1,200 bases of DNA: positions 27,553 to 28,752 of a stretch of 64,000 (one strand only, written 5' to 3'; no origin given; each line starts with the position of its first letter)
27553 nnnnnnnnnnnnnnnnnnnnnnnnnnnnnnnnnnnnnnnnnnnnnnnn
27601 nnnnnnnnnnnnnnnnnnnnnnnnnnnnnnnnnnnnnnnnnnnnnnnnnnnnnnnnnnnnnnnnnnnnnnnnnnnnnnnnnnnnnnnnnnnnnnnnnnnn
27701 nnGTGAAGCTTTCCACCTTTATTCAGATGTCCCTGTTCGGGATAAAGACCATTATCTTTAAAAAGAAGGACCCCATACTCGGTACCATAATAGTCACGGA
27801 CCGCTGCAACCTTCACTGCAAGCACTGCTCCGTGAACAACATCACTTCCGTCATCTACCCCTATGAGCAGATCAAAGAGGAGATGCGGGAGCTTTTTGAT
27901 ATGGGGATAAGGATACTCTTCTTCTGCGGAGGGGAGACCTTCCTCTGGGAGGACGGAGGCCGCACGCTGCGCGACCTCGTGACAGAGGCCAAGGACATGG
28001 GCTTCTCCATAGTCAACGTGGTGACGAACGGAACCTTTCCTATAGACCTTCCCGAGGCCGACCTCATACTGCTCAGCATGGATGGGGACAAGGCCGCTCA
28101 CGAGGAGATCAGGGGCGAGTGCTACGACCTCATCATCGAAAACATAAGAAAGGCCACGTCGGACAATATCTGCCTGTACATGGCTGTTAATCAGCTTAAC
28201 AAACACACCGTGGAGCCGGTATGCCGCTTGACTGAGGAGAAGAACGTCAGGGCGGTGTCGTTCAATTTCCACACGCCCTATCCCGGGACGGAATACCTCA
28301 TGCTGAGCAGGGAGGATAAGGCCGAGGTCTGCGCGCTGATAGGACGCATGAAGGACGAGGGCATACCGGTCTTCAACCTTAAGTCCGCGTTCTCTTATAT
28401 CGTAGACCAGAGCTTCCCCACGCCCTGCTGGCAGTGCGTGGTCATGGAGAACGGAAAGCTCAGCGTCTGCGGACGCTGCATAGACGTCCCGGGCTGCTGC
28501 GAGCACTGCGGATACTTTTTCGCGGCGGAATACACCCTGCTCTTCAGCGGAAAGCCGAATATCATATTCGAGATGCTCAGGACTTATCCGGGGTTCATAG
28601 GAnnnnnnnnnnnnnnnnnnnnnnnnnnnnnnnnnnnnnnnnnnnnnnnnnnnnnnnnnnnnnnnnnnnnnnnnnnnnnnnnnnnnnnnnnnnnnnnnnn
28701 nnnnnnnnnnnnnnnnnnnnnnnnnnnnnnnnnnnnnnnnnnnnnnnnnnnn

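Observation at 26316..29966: Translationally coupled cassette: membrane-anchored unknown protein plus HpnH-like radical SAM enzyme plus HemN-like class C radical SAM protein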

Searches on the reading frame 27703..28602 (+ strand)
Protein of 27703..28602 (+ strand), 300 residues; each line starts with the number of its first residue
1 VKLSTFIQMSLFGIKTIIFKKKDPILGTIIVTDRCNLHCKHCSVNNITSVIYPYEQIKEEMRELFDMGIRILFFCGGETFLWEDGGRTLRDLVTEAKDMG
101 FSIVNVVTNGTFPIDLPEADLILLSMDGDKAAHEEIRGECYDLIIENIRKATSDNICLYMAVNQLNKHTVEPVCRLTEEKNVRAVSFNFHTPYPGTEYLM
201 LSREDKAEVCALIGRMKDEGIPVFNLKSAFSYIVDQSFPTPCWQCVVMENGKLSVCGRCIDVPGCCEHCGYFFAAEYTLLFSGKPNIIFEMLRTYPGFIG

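Call 3: search_protein_families(library=pfam, proteins=[window:27703-28602:+], max_evalue=0.1)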
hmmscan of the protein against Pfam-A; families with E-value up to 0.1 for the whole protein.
window:27703-28602:+ (300 aa): 4 families
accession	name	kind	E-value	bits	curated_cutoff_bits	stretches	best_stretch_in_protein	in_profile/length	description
PF04055.27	Radical_SAM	-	1.5e-15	58.2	29.5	1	29-156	1-141/166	Radical SAM superfamily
PF13353.11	Fer4_12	-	0.0039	17.9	22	1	33-110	13-91/137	4Fe-4S single cluster domain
PF02679.21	ComA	-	0.024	14.5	25.2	1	47-115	44-109/243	(2R)-phospho-3-sulfolactate synthase (ComA)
PF00590.25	TP_methylase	-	0.08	13.3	27.8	0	54-166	64-173/212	Tetrapyrrole (Corrin/Porphyrin) Methylases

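Call 4: search_protein_families(library=ncbifam, proteins=[window:27703-28602:+], max_evalue=0.1)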
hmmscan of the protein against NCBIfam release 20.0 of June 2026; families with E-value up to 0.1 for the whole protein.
window:27703-28602:+ (300 aa): 46 families (the best 25 are shown)
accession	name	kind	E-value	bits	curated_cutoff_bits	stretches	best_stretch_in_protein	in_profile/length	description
TIGR03961.1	rSAM_PTO1314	hypoth_equivalog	3.1e-13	49.7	306.05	1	20-247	18-247/332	PTO1314 family radical SAM protein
NF045702.1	rSAM_GDGT_ether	equivalog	1.3e-11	43.8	450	1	22-187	83-265/486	tetraether lipid synthase Tes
TIGR04054.1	rSAM_NirJ1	equivalog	4.9e-11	41.9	650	1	30-202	41-221/387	putative heme d1 biosynthesis radical SAM protein NirJ1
TIGR04546.1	rSAM_ahbC_deAc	equivalog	1.5e-10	40.4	650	1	29-202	43-224/390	12,18-didecarboxysiroheme deacetylase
TIGR04051.1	rSAM_NirJ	equivalog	7.6e-10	38.3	515.45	1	32-195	9-180/354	heme d1 biosynthesis radical SAM protein NirJ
TIGR02668.1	moaA_archaeal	equivalog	1.2e-08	34.3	325.25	1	29-236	14-232/303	GTP 3',8-cyclase MoaA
NF050035.1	rSAM_WgK_link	exception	5.2e-08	32.3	650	1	22-174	6-165/367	radical SAM/SPASM peptide maturase WgkB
NF038283.1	viperin_w_prok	equivalog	5.3e-08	32.4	180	1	31-112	8-94/281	viperin family antiviral radical SAM protein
NF045646.2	rSAM_Se_TrsS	equivalog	5.4e-08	31.8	490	1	29-187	90-263/441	radical SAM (seleno)protein TrsS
TIGR04278.1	viperin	exception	7.8e-08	31.7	450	1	31-111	65-145/347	antiviral radical SAM protein viperin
TIGR04347.1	pseudo_SAM_Halo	equivalog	2.1e-07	30.5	525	1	29-196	42-217/390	TIGR04347 family pseudo-SAM/SPASM protein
TIGR04053.2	TIGR04053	equivalog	3.7e-07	29.7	395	1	23-217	6-214/366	TIGR04053 family radical SAM/SPASM domain-containing protein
TIGR02666.1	moaA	equivalog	5.1e-07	29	284.05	1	29-182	14-185/336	GTP 3',8-cyclase MoaA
TIGR04084.1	rSAM_AF0577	subfamily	5.5e-07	28.8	225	1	29-163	1-139/347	TIGR04084 family radical SAM/SPASM domain-containing protein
TIGR04317.1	W_rSAM_matur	equivalog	6.2e-07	28.8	380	1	30-153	9-138/349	tungsten cofactor oxidoreductase radical SAM maturase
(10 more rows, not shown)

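Call 7: search_solved_structures(query=window:27703-28602:+, max_evalue=0.01)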
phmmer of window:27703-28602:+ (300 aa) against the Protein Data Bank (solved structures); distinct sequences matched with E-value up to 0.01: 11.
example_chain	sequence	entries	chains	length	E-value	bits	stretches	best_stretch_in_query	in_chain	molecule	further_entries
7tol_A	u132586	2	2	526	8.1e-07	31.5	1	21-183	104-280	glycerol dibiphytanyl glycerol tetraether - macrocyclic archaeol synthase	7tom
7n7h_A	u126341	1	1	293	9.1e-06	28.1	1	31-112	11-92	VIPERIN-LIKE ENZYME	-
5vsl_A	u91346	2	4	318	1.5e-05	27.4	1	24-112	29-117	Radical S-adenosyl methionine domain-containing protein 2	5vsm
6q2p_A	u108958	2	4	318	1.5e-05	27.4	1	24-112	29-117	Radical S-adenosyl methionine domain-containing protein 2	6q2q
6efn_A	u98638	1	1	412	0.0013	21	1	24-177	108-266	Sporulation killing factor maturation protein SkfB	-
8ai3_A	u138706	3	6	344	0.0035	19.6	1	29-170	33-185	Putative peptide biosynthesis protein YydG | Radical SAM core domain-containing protein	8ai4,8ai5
9dfn_A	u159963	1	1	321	0.0041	19.4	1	24-112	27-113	Radical SAM core domain-containing protein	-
9dfu_A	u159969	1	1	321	0.0082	18.4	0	24-112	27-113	Radical SAM core domain-containing protein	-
9dfw_A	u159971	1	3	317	0.0092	18.2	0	31-112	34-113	Radical SAM core domain-containing protein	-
9dgw_A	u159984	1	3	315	0.0094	18.2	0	31-112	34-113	Radical SAM core domain-containing protein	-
7n7i_A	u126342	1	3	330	0.0095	18.2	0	32-112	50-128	Viperin-like enzyme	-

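Call 9: find_homologous_proteins(query=window:27703-28602:+)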
Query window:27703-28602:+ (300 aa): 4589 proteins with E <= 0.001 among 5695 candidates; the best 120 are listed.
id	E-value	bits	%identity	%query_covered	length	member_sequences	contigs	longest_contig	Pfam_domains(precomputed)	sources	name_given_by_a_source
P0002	1.7e-205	699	100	100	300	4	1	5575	PF04055.28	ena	-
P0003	3.2e-154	530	74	100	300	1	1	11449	PF04055.28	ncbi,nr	ncbi:MAG: radical SAM protein [Clostridia bacterium]|nr:radical SAM protein [Clostridia bacterium]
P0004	6.7e-154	529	74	100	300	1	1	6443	PF04055.28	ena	-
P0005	1.4e-152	525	74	100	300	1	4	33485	PF04055.28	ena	-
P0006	7.1e-151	519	71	100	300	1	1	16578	PF04055.28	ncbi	-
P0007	8.5e-151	519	73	100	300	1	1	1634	PF04055.28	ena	-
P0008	1.4e-150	519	73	100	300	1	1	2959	PF04055.28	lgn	-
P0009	1.4e-150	519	71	100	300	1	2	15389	PF04055.28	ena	-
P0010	1.4e-150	518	71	100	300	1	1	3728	PF04055.28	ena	-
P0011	1.5e-150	518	74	100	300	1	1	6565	PF04055.28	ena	-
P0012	1.6e-150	518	72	100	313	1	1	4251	PF04055.28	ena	-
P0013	1.9e-150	518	72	100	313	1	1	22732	PF04055.28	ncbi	-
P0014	2.0e-150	518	72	100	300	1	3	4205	PF04055.28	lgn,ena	-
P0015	2.2e-150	518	72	100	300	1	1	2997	PF04055.28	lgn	-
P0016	2.2e-150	518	72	100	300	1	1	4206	PF04055.28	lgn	-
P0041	3.0e-149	514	72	100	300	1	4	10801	PF04055.28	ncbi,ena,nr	ncbi:MAG: radical SAM protein [Anaerotignum sp.]|nr:radical SAM protein [Anaerotignum sp.]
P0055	7.4e-149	513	72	100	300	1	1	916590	PF04055.28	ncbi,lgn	-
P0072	2.3e-148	511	70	100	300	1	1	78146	PF04055.28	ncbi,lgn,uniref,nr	ncbi:radical SAM protein [Butyrivibrio sp. AE3009]|uniref:radical SAM protein n=1 Tax=Butyrivibrio s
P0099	7.5e-148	510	70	100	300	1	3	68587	PF04055.28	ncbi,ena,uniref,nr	ncbi:radical SAM protein [Butyrivibrio sp. DSM 10294]|uniref:radical SAM protein n=1 Tax=Butyrivibri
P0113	1.2e-147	509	71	100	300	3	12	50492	PF04055.28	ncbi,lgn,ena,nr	ncbi:MAG: radical SAM protein [Oscillospiraceae bacterium]|nr:radical SAM protein [Oscillospiraceae 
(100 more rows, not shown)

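Call 10: find_encoding_contigs(protein=P0072, flank=6000, max_places=2)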
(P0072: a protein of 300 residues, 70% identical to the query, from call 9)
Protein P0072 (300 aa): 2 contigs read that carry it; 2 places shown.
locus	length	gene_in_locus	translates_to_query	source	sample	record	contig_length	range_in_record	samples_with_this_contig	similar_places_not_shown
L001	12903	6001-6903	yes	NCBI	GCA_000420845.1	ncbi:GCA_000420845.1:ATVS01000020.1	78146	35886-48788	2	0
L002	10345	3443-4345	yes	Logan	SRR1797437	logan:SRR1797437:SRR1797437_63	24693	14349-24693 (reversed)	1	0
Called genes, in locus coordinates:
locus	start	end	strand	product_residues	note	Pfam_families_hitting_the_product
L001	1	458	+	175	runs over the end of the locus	PF13302:Acetyltransf_3, PF00583:Acetyltransf_1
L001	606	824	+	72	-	-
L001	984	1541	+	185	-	-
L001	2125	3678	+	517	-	PF13175:AAA_15 (faint), PF13191:AAA_16 (faint), PF25199:nSTAND_NTPase5 (faint), PF00005:ABC_tran, PF05729:NACHT (faint), PF08477:Roc (faint), PF13304:AAA_21 (faint), PF00005:ABC_tran, +4 more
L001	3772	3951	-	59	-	-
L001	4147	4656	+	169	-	PF13302:Acetyltransf_3, PF00583:Acetyltransf_1 (weak)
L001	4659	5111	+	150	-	PF00583:Acetyltransf_1, PF13527:Acetyltransf_9, PF13508:Acetyltransf_7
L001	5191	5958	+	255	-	-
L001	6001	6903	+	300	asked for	PF04055:Radical_SAM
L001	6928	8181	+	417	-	PF04055:Radical_SAM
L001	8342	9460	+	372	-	PF01381:HTH_3, PF12844:HTH_19 (weak), PF13443:HTH_26 (weak), PF13560:HTH_31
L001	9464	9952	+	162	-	PF00583:Acetyltransf_1, PF13673:Acetyltransf_10 (weak), PF13508:Acetyltransf_7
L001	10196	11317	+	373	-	PF00155:Aminotran_1_2, PF00266:Aminotran_5 (weak)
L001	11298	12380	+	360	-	PF00465:Fe-ADH, PF13685:Fe-ADH_2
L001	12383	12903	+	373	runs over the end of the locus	PF13379:NMT1_2, PF09084:NMT1, PF12974:Phosphonate-bd (weak)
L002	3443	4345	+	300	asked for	PF04055:Radical_SAM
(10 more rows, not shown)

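Call 11: find_encoding_contigs(protein=P0113, flank=6000, max_places=2)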
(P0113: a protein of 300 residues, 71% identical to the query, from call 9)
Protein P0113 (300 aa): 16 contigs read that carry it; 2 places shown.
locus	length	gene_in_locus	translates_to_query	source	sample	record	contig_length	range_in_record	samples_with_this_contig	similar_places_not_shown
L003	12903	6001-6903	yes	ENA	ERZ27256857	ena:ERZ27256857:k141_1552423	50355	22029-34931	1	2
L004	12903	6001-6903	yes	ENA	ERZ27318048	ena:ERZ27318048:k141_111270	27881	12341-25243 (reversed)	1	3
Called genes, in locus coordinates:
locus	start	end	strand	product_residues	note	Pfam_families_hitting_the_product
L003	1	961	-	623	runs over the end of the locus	PF19864:Radical_SAM_N2, PF04055:Radical_SAM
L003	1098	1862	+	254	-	PF00702:Hydrolase, PF13419:HAD_2, PF13242:Hydrolase_like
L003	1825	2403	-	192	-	PF13398:Peptidase_M50B (weak), PF02163:Peptidase_M50 (weak)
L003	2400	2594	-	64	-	-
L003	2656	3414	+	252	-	PF00731:AIRC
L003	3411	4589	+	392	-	PF01969:Ni_insertion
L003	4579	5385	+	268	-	-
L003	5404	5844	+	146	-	PF00293:NUDIX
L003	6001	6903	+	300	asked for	PF04055:Radical_SAM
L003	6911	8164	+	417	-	PF04055:Radical_SAM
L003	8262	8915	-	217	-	PF13489:Methyltransf_23, PF03848:TehB (weak), PF13847:Methyltransf_31 (weak), PF08241:Methyltransf_11, PF08242:Methyltransf_12, PF13649:Methyltransf_25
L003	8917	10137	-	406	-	PF00579:tRNA-synt_1b, PF22421:SYY_C-terminal, PF01479:S4 (weak)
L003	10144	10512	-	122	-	PF09719:C_GCAxxG_C_C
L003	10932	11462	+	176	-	-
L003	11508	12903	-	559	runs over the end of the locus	PF02463:SMC_N, PF13476:AAA_23 (weak), PF13304:AAA_21 (faint)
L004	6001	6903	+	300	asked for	PF04055:Radical_SAM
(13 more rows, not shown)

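Call 12: find_encoding_contigs(protein=P0055, flank=6000, max_places=2)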
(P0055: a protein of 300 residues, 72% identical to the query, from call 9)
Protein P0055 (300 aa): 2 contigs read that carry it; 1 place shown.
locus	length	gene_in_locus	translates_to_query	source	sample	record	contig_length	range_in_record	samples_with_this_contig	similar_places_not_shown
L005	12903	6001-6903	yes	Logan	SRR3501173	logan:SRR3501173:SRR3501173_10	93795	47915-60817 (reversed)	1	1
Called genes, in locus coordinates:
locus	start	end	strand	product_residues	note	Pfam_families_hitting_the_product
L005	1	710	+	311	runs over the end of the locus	PF00701:DHDPS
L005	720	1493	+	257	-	PF01113:DapB_N, PF05173:DapB_C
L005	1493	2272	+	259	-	PF00977:His_biosynth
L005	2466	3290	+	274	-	PF01551:Peptidase_M23 (weak)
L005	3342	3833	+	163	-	PF04519:Bactofilin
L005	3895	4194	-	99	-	PF01371:Trp_repressor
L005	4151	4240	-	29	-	-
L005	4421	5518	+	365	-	PF01757:Acyl_transf_3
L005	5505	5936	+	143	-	PF12844:HTH_19, PF13443:HTH_26 (weak), PF01381:HTH_3, PF13560:HTH_31 (weak), PF04014:MazE_antitoxin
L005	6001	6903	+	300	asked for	PF04055:Radical_SAM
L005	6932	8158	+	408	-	PF04055:Radical_SAM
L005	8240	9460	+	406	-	PF00990:GGDEF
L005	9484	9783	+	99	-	PF01740:STAS, PF13466:STAS_2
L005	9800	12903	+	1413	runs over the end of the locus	PF00668:Condensation, PF00501:AMP-binding, PF00550:PP-binding, PF01073:3Beta_HSD, PF01370:Epimerase, PF07993:NAD_binding_4, PF16363:GDP_Man_Dehyd (weak)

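Call 18: find_related_loci(query=window:27703-28602:+, collection=genome_contigs, flank=6000)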
Query window:27703-28602:+ (300 aa) in genome_contigs; peptide patterns used: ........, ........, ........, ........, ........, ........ (x = any residue, [..] = any of these).
596 stretches matched a pattern; 454 encode a relative of the query (tblastn E <= 1e-3); the best 80 are kept; 80 distinct loci.
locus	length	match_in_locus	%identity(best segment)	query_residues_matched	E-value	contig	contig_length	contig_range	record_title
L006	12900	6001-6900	72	1-299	6e-153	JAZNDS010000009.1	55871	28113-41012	MAG: Eubacteriales bacterium isolate T1900044726_TS20190192.MAGScoT_cleanbin_000012 SGB_1951_k141_657338, whole genome s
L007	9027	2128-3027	73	1-299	1e-152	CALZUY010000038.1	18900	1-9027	MAG: uncultured Clostridia bacterium isolate SRR5976186_bin.50_metaWRAP_v1.3_MAG genome assembly, contig: ERZ8810629.984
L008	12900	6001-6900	72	1-299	1e-151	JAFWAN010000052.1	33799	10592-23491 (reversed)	MAG: Clostridia bacterium isolate RGIG5563 Sheep_Colon.Co__c2099314, whole genome shotgun sequence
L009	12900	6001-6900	72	1-299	2e-151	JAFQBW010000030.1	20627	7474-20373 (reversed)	MAG: Methanocorpusculum sp. isolate RGIG1678 Goat_Cecum-2__c329321, whole genome shotgun sequence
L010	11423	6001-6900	72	1-299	2e-151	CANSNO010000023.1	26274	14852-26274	MAG TPA_asm: uncultured Clostridia bacterium isolate SRR15634016_bin.20_metawrap_v1.3_MAG genome assembly, contig: NODE.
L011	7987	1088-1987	71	1-299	4e-151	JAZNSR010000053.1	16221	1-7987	MAG: Faecousia sp. isolate T1900044807_TS20190273.MAGScoT_cleanbin_000067 SGB_2765_k141_1329339, whole genome shotgun se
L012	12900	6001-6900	71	1-299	4e-151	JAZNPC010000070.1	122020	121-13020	MAG: Kiritimatiellia bacterium isolate T1900044836_TS20190302.MAGScoT_cleanbin_000018 SGB_2922_k141_1054023, whole genom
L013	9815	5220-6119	72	1-299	4e-151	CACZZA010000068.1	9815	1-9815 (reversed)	MAG: uncultured Ruminococcus sp. isolate RUG13077 genome assembly, contig: RUG13077_asm_68, whole genome shotgun sequenc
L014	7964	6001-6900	71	1-299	5e-151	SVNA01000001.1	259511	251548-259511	MAG: Oscillospiraceae bacterium isolate SIG527 NODE_479_length_259511_cov_3.007367, whole genome shotgun sequence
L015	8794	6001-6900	72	1-299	4e-151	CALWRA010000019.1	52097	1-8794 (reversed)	MAG: uncultured Acetatifactor sp. isolate BRZ_PA__bin58 genome assembly, contig: BRZ_PA__NODE_900_length_52097_cov_12.18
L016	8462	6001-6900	72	1-299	8e-151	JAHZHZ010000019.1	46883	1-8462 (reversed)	MAG: Clostridiales bacterium isolate HRGM_Genome_3373 HRGM_Genome_3373_19, whole genome shotgun sequence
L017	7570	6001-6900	72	1-299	1e-150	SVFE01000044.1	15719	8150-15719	MAG: Lachnospiraceae bacterium isolate SIG324 NODE_17128_length_15719_cov_2.873268, whole genome shotgun sequence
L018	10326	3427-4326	72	1-299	7e-151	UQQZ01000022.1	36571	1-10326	uncultured Ruminococcaceae bacterium isolate UMGS553 genome assembly, contig: NODE_321_length_36571_cov_3.480337, whole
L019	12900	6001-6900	71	1-299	3e-150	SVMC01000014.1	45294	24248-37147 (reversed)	MAG: Oscillospiraceae bacterium isolate SIG503 NODE_18351_length_45294_cov_2.207098, whole genome shotgun sequence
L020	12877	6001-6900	71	1-299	2e-150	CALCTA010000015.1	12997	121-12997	MAG TPA_asm: uncultured Clostridia bacterium isolate SRR6425794_bin.48_CONCOCT_v1.1_MAG genome assembly, contig: ERZ1767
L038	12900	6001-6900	70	1-299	8e-149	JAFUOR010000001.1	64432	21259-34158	MAG: Clostridia bacterium isolate RGIG4686 Roe_deer_Rectum-5__c1150, whole genome shotgun sequence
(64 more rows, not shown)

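Call 33: search_protein_families(library=padloc, proteins=[window:27703-28602:+], max_evalue=0.01)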
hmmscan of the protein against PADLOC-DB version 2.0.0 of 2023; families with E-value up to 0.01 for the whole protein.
window:27703-28602:+ (300 aa): 2 families
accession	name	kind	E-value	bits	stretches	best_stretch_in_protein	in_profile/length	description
PDLC02903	pVip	-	1.5e-09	35.7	1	31-112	6-80/257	Viperins not associated with kinases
PDLC02904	pVip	-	2.3e-09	35.2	1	31-131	9-112/262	Viperins associated with kinases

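Call 36: search_dna_similar(query=window:27703-28602:+, collection=phages, mode=protein, max_rows=15)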
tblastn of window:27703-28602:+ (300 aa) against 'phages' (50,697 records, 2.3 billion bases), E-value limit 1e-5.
No match.

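Call 37: search_dna_similar(query=window:27703-28602:+, collection=plasmids, mode=protein, max_rows=15)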
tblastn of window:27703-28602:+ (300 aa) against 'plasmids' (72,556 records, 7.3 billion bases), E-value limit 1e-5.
Records with a match: 16; places in all: 16; records where one place covers at least 80% of the query: 0.
Best place of each record, by identity: <60% 16.
By first word of the organism name: Klebsiella 5; Streptantibioticus 2; Halobaculum 2; Brevibacillus 1; Eleftheria 1; Clostridium 1; Indioceanicola 1; Escherichia 1; Bernardetia 1; Microbulbifer 1.
By predicted mobility (MOB-suite, as given by PLSDB): non-mobilizable 12; mobilizable 4.
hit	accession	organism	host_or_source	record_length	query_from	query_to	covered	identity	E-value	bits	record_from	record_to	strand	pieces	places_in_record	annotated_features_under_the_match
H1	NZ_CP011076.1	Brevibacillus laterosporus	Oryza sativa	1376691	31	195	55%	30.0%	2e-6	57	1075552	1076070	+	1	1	none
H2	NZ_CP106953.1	Eleftheria terrae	soil sample,soil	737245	24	204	60%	27.1%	2e-6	57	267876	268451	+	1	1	nirJ: heme d1 biosynthesis radical SAM protein NirJ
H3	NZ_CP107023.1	Clostridium beijerinckii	cell culture,cell pellet of fermenting ...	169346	22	225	68%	23.9%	3e-6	56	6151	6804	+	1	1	radical SAM protein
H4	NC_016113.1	Streptantibioticus cattleyicolor NRRL 8057 = DSM 46488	-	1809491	18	191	58%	26.6%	5e-7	59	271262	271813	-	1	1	none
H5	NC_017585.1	Streptantibioticus cattleyicolor NRRL 8057 = DSM 46488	-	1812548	18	191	58%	26.6%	5e-7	59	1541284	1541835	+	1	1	none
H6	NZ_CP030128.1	Indioceanicola profundi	sediment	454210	15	192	59%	25.7%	5e-9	65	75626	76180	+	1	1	radical SAM protein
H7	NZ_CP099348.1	Escherichia marmotae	culture,Pooled sediment sample ...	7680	17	138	41%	35.3%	6e-7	58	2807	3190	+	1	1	radical SAM protein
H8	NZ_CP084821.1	Klebsiella quasipneumoniae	Homo sapiens,Whole organism,blood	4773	16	144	43%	32.9%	3e-6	56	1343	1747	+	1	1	radical SAM protein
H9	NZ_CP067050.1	Klebsiella pneumoniae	Homo sapiens,blood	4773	16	144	43%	32.9%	3e-6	56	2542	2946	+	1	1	radical SAM protein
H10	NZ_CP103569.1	Klebsiella pneumoniae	Homo sapiens,blood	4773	16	144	43%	32.9%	3e-6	56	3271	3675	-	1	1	radical SAM protein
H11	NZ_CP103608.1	Klebsiella pneumoniae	Homo sapiens,blood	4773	16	144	43%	32.9%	3e-6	56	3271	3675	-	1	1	radical SAM protein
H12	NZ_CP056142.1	Klebsiella michiganensis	culture,Wastewater influent sample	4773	16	144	43%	32.9%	3e-6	56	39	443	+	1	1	radical SAM protein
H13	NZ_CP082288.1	Halobaculum roseum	cell culture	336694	32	170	46%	30.5%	9e-6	55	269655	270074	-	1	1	TIGR04347 family pseudo-SAM/SPASM protein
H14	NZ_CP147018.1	Bernardetia sp. Wsw4-3y2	Red alga,Red algae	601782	24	153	43%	31.4%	2e-6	57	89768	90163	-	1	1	radical SAM protein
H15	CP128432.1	Microbulbifer sp. MKSA007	Smenospongia aurea,bacteria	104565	15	138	41%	32.1%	5e-8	61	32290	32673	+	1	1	radical SAM protein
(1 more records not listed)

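Call 40: find_encoding_contigs(protein=P0003, flank=5000, max_places=1)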
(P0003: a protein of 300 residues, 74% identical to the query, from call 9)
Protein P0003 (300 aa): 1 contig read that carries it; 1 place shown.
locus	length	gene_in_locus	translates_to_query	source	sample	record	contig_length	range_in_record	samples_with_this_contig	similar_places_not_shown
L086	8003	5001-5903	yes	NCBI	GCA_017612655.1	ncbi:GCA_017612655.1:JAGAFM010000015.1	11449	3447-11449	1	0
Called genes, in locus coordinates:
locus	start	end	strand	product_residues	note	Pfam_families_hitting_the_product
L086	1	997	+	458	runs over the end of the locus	PF00768:Peptidase_S11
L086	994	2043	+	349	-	-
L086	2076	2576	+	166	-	PF02542:YgbB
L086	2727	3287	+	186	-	PF04542:Sigma70_r2, PF08281:Sigma70_r4_2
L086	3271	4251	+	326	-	-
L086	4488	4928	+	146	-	-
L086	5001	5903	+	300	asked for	PF04055:Radical_SAM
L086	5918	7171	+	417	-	PF04055:Radical_SAM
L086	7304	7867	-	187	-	-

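Call 41: find_encoding_contigs(protein=P0005, flank=5000, max_places=1)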
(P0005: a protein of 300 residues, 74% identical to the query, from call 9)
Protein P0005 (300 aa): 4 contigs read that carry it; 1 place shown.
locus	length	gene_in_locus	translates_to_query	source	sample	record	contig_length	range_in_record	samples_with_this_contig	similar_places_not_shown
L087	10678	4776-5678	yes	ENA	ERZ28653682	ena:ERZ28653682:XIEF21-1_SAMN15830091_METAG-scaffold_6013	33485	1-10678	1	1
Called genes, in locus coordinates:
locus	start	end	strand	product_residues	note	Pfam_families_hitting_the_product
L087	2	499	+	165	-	?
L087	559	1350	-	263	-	PF00005:ABC_tran, PF02463:SMC_N, PF13304:AAA_21 (faint)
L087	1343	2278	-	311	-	PF02653:BPD_transp_2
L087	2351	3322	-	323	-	PF04392:ABC_sub_bind, PF13407:Peripla_BP_4 (faint)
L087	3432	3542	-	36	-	-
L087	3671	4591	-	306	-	PF08449:UAA (weak), PF00892:EamA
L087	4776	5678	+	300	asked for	PF04055:Radical_SAM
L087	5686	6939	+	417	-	PF04055:Radical_SAM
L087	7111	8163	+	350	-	-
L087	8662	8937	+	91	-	PF07873:YabP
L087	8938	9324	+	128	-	-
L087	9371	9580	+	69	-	-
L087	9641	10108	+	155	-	PF00575:S1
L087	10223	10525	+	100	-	-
